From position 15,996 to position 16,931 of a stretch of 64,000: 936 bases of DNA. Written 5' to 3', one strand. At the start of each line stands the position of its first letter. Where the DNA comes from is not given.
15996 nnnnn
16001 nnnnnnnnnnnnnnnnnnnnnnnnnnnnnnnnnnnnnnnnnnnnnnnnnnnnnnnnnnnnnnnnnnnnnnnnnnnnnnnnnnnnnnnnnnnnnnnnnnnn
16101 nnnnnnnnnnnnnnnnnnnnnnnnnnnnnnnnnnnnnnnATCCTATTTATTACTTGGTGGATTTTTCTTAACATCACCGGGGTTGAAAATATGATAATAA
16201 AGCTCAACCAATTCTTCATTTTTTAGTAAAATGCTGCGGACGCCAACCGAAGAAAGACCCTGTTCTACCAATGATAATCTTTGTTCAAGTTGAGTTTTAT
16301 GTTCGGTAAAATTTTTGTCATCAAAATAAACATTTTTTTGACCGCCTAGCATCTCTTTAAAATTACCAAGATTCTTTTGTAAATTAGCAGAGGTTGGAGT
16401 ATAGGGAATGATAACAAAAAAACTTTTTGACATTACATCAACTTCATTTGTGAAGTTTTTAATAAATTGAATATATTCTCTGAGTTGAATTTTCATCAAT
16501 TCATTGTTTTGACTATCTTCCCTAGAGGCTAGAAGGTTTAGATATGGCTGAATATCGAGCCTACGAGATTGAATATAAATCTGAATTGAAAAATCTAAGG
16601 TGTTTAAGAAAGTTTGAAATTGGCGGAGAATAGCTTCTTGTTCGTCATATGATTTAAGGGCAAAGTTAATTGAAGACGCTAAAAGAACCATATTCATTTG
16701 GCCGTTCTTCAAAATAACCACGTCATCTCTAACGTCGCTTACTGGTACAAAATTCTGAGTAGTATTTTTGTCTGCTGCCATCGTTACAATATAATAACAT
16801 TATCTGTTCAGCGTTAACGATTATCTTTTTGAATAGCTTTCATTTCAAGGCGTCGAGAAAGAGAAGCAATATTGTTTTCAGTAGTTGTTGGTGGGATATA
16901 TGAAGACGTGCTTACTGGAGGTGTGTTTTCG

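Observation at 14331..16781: VirB4-like ATPase apparently split into a 212-aa N-domain gene and a 602-aa ATPase gene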

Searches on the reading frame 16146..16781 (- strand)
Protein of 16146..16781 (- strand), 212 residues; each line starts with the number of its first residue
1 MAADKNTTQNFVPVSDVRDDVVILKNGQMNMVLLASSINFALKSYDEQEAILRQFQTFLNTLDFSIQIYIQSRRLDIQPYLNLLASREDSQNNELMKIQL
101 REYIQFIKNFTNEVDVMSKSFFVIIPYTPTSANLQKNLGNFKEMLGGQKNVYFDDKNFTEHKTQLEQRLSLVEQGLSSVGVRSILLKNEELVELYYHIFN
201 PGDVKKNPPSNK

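Call 5: search_protein_families(library=pfam, proteins=[window:16146-16781:-], max_evalue=0.1)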
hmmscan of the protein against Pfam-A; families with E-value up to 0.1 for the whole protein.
window:16146-16781:- (212 aa): 0 families

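Call 6: search_protein_families(library=ncbifam, proteins=[window:16146-16781:-], max_evalue=0.1)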
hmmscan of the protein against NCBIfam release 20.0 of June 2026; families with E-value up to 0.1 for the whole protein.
window:16146-16781:- (212 aa): 5 families
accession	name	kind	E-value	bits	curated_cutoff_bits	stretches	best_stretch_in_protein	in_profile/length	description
NF045975.1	VirB4_plasma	equivalog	2.4e-13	48.7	590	2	4-145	100-252/894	Mbov_0397 family ICE element conjugal transfer ATPase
NF041427.1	TrsD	subfamily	1.5e-05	24.9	200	1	4-128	11-145/201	TrsD/TraD family conjugative transfer protein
NF045971.1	conju_CD1110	equivalog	0.0024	16.2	325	1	9-126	2-120/752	VirB4-like conjugal transfer ATPase, CD1110 family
TIGR01681.1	HAD-SF-IIIC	subfamily_domain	0.041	14.7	35.75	0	84-163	53-128/132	HAD-IIIC family phosphatase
NF010427.0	PRK13853.1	equivalog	0.057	11.3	957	1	13-79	17-85/789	type IV secretion system protein VirB4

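Call 7: find_homologous_proteins(query=window:16146-16781:-, max_evalue=0.001)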
Query window:16146-16781:- (212 aa): 3097 proteins with E <= 0.001 among 3276 candidates; the best 120 are listed.
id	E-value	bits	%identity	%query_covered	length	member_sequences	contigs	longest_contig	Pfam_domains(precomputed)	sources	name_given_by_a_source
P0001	3.6e-131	453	100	100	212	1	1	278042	PF26593.2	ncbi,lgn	-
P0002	5.5e-106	371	79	100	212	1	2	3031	PF26593.2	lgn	-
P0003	9.4e-106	370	78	98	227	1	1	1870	PF26593.2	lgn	-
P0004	1.7e-105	369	80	98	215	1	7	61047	PF26593.2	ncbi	-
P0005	9.8e-105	366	79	99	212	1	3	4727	PF26593.2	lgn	-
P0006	1.0e-104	366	77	100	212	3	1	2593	PF26593.2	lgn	-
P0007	1.4e-104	366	78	100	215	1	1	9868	PF26593.2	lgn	-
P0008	3.5e-104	365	78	100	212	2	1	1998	PF26593.2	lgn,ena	-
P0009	3.8e-104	365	78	94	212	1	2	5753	PF26593.2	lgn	-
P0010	1.0e-103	363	78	99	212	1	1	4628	PF26593.2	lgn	-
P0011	1.2e-103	363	77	100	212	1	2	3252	PF26593.2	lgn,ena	-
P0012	3.1e-103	362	77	99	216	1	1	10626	PF26593.2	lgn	-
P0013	3.5e-103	361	78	100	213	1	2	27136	PF26593.2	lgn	-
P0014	4.8e-103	361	78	100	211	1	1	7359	PF26593.2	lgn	-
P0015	4.8e-103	361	76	100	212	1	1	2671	PF26593.2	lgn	-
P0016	6.8e-103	360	77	100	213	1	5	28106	PF26593.2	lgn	-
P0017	9.0e-103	360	79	98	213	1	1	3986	PF26593.2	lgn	-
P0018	1.3e-102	360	76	100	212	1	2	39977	PF26593.2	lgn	-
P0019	1.6e-102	359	75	100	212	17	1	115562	PF26593.2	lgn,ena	-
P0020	1.6e-102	359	75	100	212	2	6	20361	PF26593.2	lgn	-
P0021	1.8e-102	359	76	100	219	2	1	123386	PF26593.2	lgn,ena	-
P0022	1.9e-102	359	75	100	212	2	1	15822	PF26593.2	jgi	jgi:type IV secretory pathway VirB4 component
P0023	3.0e-102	358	75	100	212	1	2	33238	PF26593.2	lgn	-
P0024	3.2e-102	358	76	100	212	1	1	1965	PF26593.2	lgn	-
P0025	4.7e-102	358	77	98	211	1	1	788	PF26593.2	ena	-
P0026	6.0e-102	357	77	100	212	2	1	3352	PF26593.2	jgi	-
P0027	6.9e-102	357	76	100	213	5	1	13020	PF26593.2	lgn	-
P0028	7.5e-102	357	76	99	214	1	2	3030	PF26593.2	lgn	-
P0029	2.5e-101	355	75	100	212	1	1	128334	PF26593.2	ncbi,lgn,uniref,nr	ncbi:hypothetical protein A2392_02225 [Candidatus Kaiserbacteria bacterium RIFOXYB1_FULL_46_14]|unir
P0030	2.6e-101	355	75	100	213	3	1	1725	PF26593.2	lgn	-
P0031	4.3e-101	355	75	100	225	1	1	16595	PF26593.2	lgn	-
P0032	5.3e-101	354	77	97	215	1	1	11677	PF26593.2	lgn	-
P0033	5.5e-101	354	75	99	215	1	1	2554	PF26593.2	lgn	-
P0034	7.5e-101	354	74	100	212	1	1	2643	PF26593.2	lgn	-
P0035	7.7e-101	354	75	99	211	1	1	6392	PF26593.2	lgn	-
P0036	8.8e-101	354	75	100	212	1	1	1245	PF26593.2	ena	-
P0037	1.2e-100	353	76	99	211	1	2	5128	PF26593.2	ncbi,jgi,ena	-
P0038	1.7e-100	353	75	99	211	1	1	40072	PF26593.2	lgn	-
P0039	2.0e-100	352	75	99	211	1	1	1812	PF26593.2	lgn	-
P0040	2.1e-100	352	74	99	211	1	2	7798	PF26593.2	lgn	-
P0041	2.2e-100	352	76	99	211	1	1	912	PF26593.2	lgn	-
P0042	2.5e-100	352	75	99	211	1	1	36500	PF26593.2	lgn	-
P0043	2.8e-100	352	75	98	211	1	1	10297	PF26593.2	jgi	-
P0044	2.9e-100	352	75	100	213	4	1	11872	PF26593.2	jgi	jgi:hypothetical protein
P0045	3.2e-100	352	76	98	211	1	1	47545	PF26593.2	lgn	-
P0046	3.6e-100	352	75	100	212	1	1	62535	PF26593.2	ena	-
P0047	4.1e-100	351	74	100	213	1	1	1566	PF26593.2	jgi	jgi:hypothetical protein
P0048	4.4e-100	351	74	100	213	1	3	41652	PF26593.2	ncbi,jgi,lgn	jgi:hypothetical protein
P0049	4.4e-100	351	75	98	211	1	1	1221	PF26593.2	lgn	-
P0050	4.7e-100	351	74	99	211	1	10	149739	PF26593.2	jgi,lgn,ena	-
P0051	5.7e-100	351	74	99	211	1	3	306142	PF26593.2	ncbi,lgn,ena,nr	ncbi:hypothetical protein H6788_01540 [Candidatus Nomurabacteria bacterium]|nr:hypothetical protein 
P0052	5.8e-100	351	74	99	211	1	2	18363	PF26593.2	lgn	-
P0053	5.9e-100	351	74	99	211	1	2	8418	PF26593.2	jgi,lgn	-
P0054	6.0e-100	351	74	99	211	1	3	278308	PF26593.2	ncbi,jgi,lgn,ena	-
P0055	6.4e-100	351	75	100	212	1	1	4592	PF26593.2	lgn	-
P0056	6.7e-100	351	74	99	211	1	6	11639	PF26593.2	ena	-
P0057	8.3e-100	350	75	99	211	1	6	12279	PF26593.2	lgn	-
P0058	9.4e-100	350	75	99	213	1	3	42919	PF26593.2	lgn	-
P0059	1.8e-99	349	74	100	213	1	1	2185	PF26593.2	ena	-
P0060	1.9e-99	349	76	96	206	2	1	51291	PF26593.2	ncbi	ncbi:MAG: hypothetical protein WDZ56_00165, partial [Candidatus Paceibacterota bacterium]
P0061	2.2e-99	349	74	100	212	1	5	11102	PF26593.2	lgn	-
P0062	2.4e-99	349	75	98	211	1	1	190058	PF26593.2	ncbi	-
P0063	1.4e-98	346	75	100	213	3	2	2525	PF26593.2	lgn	-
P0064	1.7e-98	346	74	98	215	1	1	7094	PF26593.2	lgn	-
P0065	1.7e-98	346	73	100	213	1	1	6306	PF26593.2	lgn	-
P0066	3.3e-98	345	75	99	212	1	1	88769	PF26593.2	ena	-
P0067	6.6e-98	344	74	100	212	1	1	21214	PF26593.2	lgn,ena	-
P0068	1.0e-97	344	74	99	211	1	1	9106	PF26593.2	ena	-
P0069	2.4e-97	342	73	99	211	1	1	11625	PF26593.2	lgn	-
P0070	3.5e-97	342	74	98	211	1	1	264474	PF26593.2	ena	-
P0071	3.8e-96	339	73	100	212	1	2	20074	PF26593.2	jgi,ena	-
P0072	3.9e-96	338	74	100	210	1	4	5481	PF26593.2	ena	-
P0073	6.8e-96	338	76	94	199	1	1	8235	PF26593.2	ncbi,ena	-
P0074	8.3e-96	337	74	99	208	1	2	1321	PF26593.2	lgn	-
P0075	8.5e-96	337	74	97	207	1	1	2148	PF26593.2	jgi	jgi:type IV secretory pathway VirB4 component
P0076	1.6e-95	336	75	98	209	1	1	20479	PF26593.2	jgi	jgi:type IV secretory pathway VirB4 component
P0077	2.9e-95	336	74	99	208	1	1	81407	PF26593.2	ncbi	ncbi:MAG: hypothetical protein R3B69_02590 [Candidatus Paceibacterota bacterium]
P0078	3.0e-95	336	74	99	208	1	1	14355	PF26593.2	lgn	-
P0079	3.8e-95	335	71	99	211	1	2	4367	PF26593.2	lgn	-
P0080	4.2e-95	335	74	98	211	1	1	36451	PF26593.2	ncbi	-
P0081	4.7e-95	335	72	100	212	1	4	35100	PF26593.2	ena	-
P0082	1.1e-94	334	74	98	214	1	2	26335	PF26593.2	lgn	-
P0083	1.5e-94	333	73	99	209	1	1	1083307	PF26593.2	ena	-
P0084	3.1e-94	332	73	99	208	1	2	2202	PF26593.2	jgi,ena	-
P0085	4.3e-94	332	72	99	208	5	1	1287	PF26593.2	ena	-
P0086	5.0e-94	332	73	98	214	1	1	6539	PF26593.2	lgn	-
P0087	6.4e-94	331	72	99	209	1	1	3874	PF26593.2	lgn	-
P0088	2.1e-93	330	73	98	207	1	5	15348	PF26593.2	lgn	-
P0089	6.4e-93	328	74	98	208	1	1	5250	PF26593.2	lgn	-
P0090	1.8e-92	327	71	99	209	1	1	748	PF26593.2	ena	-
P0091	2.7e-92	326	71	100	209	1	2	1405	PF26593.2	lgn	-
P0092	1.1e-91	324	72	99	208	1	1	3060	PF26593.2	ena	-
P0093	1.9e-91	323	70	99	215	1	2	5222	PF26593.2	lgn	-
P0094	7.6e-91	321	70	100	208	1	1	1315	PF26593.2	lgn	-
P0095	1.1e-90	321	69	100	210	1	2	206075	PF26593.2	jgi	jgi:hypothetical protein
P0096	2.4e-90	320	70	100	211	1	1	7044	PF26593.2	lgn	-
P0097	3.6e-90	319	70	100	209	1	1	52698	PF26593.2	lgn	-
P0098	4.3e-90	319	70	100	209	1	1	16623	PF26593.2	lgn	-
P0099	7.6e-90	318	69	100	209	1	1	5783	PF26593.2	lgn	-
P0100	8.4e-90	318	69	99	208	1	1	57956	PF26593.2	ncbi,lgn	ncbi:MAG: hypothetical protein WDZ93_04025 [Candidatus Paceibacterota bacterium]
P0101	8.6e-90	318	70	100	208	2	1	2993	PF26593.2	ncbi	ncbi:MAG: hypothetical protein WDZ68_01575 [Candidatus Paceibacterota bacterium]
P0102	1.5e-89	317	78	87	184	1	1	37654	PF26593.2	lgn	-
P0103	1.6e-89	317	78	87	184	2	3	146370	PF26593.2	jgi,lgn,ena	-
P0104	2.4e-89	316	80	85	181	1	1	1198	PF26593.2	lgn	-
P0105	2.7e-89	316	68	100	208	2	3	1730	PF26593.2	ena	-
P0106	2.7e-89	316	69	100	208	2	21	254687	PF26593.2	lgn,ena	-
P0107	3.6e-89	316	75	90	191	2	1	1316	PF26593.2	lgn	-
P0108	5.0e-89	315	69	100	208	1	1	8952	PF26593.2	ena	-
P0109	5.7e-89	315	70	100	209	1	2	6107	PF26593.2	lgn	-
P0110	6.0e-89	315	68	97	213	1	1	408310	PF26593.2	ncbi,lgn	-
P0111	9.3e-89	314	68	100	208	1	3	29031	PF26593.2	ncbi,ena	-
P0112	1.1e-88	314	71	99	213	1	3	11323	PF26593.2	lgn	-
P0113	1.4e-88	314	69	100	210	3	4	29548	PF26593.2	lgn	-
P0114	1.9e-88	313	78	87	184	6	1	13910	PF26593.2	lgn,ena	-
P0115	3.3e-88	313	70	97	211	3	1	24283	PF26593.2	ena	-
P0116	1.1e-87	311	76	86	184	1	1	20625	PF26593.2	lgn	-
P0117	1.1e-87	311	76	87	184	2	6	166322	PF26593.2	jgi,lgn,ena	-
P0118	1.8e-87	310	67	96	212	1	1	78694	PF26593.2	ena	-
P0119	7.2e-87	308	71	96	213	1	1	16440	PF26593.2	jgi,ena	-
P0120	7.4e-87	308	69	97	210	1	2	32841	PF26593.2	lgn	-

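Call 9: find_encoding_contigs(protein=P0001, flank=10000, max_places=3)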
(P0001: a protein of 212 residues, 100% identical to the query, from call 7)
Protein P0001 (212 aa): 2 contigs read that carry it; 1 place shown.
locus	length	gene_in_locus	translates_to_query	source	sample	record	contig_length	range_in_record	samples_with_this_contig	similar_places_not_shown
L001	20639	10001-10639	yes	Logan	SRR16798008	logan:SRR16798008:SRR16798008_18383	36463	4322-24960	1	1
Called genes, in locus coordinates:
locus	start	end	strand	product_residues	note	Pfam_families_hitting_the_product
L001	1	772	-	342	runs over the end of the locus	PF01476:LysM (weak), PF01551:Peptidase_M23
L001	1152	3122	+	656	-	PF00580:UvrD-helicase, PF13245:AAA_19, PF01443:Viral_helicase1 (faint), PF13087:AAA_12 (faint), PF13361:UvrD_C, PF13538:UvrD_C_2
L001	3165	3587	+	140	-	PF01371:Trp_repressor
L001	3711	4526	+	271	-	PF00398:RrnaAD, PF08241:Methyltransf_11 (weak), PF13649:Methyltransf_25 (weak)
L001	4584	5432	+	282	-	-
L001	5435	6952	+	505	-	-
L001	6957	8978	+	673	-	PF19590:TrbL_3 (weak)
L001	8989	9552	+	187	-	-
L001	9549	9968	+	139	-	PF12666:PrgI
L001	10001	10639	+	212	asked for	PF26593:TraC-like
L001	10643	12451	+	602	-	PF19044:P-loop_TraG, PF01935:DUF87 (weak), PF12846:AAA_10 (faint)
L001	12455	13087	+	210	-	-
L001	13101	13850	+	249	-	-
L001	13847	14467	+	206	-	PF18895:T4SS_pilin (weak)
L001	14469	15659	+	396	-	-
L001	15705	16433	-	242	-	PF02096:60KD_IMP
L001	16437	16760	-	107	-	PF00825:Ribonuclease_P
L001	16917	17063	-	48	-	-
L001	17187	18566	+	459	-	PF11638:DnaA_N, PF00308:Bac_DnaA, PF01695:IstB_IS21, PF01637:ATPase_2 (weak), PF00004:AAA (weak), PF00910:RNA_helicase (faint), PF13401:AAA_22 (faint), PF08299:Bac_DnaA_C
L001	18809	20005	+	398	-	PF00712:DNA_pol3_beta, PF02767:DNA_pol3_beta_2, PF02768:DNA_pol3_beta_3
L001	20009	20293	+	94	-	-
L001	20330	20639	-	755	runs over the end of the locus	PF00912:Transgly, PF00905:Transpeptidase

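Call 10: search_solved_structures(query=window:16146-16781:-, max_evalue=10, show_alignments=3)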
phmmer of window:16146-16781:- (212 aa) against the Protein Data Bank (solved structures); distinct sequences matched with E-value up to 10: 0.

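Call 18: find_related_loci(query=window:16146-16781:-, collection=genome_contigs, flank=4000)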
Query window:16146-16781:- (212 aa) in genome_contigs; peptide patterns used: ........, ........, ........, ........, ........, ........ (x = any residue, [..] = any of these).
114 stretches matched a pattern; 51 encode a relative of the query (tblastn E <= 1e-3); 50 distinct loci.
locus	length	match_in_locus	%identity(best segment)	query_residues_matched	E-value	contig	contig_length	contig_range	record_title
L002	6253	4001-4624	80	5-212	2e-114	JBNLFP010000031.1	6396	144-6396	MAG: Minisyncoccia bacterium isolate C1.bin.4.orig k141_871408, whole genome shotgun sequence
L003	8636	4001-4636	77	1-212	5e-114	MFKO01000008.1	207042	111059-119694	MAG: Candidatus Kaiserbacteria bacterium RIFCSPHIGHO2_01_FULL_46_22 rifcsphigho2_01_scaffold_825, whole genome shotgun s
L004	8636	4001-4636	75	1-212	1e-110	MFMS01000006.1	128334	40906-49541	MAG: Candidatus Kaiserbacteria bacterium RIFOXYB1_FULL_46_14 rifoxyb1_full_scaffold_64, whole genome shotgun sequence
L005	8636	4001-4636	75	1-212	8e-110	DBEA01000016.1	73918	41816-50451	MAG TPA_asm: Patescibacteria group bacterium UBA918 UBA918_contig_514, whole genome shotgun sequence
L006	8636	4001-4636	75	1-212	1e-109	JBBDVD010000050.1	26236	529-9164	MAG: Candidatus Paceibacterota bacterium isolate LejiaC_46_16 Lejia_C_4287_length_26236_cov_9, whole genome shotgun sequ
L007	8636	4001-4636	73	1-212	6e-109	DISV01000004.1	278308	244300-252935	MAG TPA_asm: Patescibacteria group bacterium UBA6201 UBA6201_contig_4681, whole genome shotgun sequence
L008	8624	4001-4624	75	3-210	2e-107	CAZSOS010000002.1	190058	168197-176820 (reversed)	MAG TPA_asm: uncultured Candidatus Saccharibacteria bacterium isolate binchicken_co179_367 genome assembly, contig: NODE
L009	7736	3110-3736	74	1-212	5e-105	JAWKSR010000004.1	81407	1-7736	MAG: Candidatus Paceibacterota bacterium isolate AC3.73 AC3.73.fa-4, whole genome shotgun sequence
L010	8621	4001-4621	69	3-212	4e-100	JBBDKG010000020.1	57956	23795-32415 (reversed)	MAG: Candidatus Paceibacterota bacterium isolate LejiaA_53_16 Lejia_A_948_length_57956_cov_10, whole genome shotgun sequ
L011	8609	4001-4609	68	4-209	2e-97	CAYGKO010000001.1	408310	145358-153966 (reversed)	MAG TPA_asm: uncultured Candidatus Saccharibacteria bacterium isolate ERP117304_co1_170 genome assembly, contig: NODE_14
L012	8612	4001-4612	66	3-209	1e-89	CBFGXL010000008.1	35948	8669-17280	MAG TPA_asm: uncultured bacterium isolate SRR32277370_binner13_Refined_17 genome assembly, contig: ERZ27321089.70, whole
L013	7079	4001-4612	67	3-209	1e-89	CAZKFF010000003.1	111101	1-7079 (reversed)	MAG TPA_asm: uncultured Candidatus Saccharibacteria bacterium isolate SRP263527_co2_181 genome assembly, contig: NODE_93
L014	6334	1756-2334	69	8-203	6e-89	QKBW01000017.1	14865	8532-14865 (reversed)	MAG: Candidatus Kaiserbacteria bacterium isolate SZUA-408 scaffold_12169, whole genome shotgun sequence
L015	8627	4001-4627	63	1-209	9e-89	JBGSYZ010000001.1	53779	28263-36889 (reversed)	MAG: Candidatus Paceibacteria bacterium isolate JTS-AC487 k141_2297174, whole genome shotgun sequence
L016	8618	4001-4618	64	4-211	1e-88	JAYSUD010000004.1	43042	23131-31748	MAG: bacterium isolate GFS_12610 GFS_12610_3, whole genome shotgun sequence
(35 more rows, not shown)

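Call 20: search_protein_representatives(protein=window:16146-16781:-)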
Query: 212 residues. Proteins with E-value up to 0.001 (for the whole library): 2211; up to 1e-10: 903; up to 1e-30: 203. The best 150 are listed.
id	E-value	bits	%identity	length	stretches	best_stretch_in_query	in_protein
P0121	3.9e-73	261.8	58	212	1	4-209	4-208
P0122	1.5e-72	259.9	62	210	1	7-207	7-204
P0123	1.5e-70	253.3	61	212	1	7-204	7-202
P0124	1.1e-56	208.1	50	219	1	1-204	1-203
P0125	1.9e-52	194.3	49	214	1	4-205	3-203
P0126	3.0e-51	190.4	48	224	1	6-206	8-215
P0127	5.2e-51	189.6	45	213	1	6-209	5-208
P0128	6.2e-51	189.4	53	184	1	31-207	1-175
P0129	9.3e-51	188.8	47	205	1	6-206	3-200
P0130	7.2e-49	182.6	44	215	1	7-207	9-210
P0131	2.4e-48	180.9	45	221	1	8-205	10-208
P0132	5.5e-48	179.7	63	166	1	1-135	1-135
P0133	4.9e-47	176.7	42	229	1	6-206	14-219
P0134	8.1e-47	175.9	46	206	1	5-210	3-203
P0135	2.0e-46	174.7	41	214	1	7-207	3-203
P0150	3.5e-43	164.1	43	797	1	7-207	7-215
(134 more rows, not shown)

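Call 26: search_solved_structures(query=A1, max_evalue=10, show_alignments=3)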
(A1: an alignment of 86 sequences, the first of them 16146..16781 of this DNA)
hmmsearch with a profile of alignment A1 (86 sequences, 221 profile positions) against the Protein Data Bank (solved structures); distinct sequences matched with E-value up to 10: 1.
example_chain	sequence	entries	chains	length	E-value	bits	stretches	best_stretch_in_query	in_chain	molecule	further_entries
6pzm_A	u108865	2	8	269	1.2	11.8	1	118-180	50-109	3-ketoacyl-ACP reductase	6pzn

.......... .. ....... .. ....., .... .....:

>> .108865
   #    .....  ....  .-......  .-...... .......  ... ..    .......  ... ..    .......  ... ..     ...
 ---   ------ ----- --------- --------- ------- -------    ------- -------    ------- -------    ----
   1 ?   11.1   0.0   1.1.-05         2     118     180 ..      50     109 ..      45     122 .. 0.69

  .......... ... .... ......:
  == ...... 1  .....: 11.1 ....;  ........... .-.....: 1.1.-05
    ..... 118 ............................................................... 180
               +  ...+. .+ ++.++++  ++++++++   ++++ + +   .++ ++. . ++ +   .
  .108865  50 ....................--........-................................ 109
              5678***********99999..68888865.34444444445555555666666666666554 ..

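Call 27: find_encoding_contigs(protein=P0150, flank=6000, max_places=3)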
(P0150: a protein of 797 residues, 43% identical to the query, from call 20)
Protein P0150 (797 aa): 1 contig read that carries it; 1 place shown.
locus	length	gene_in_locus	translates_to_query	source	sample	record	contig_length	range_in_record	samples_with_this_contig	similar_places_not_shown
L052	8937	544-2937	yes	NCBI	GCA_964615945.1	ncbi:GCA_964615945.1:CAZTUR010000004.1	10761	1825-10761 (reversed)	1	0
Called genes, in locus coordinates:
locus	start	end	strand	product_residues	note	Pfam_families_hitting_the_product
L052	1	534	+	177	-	PF12666:PrgI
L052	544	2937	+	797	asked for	PF26593:TraC-like, PF11130:TraC_F_IV (faint), PF01935:DUF87 (weak), PF12846:AAA_10 (weak), PF19044:P-loop_TraG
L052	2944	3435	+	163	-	-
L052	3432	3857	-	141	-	PF01424:R3H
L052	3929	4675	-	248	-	PF02096:60KD_IMP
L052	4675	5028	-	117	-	PF00825:Ribonuclease_P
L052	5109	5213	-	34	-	-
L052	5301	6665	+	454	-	PF11638:DnaA_N, PF00308:Bac_DnaA, PF01695:IstB_IS21 (weak), PF08299:Bac_DnaA_C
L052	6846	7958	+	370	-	PF00712:DNA_pol3_beta, PF02767:DNA_pol3_beta_2, PF02768:DNA_pol3_beta_3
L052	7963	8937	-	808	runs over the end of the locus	PF00912:Transgly, PF00905:Transpeptidase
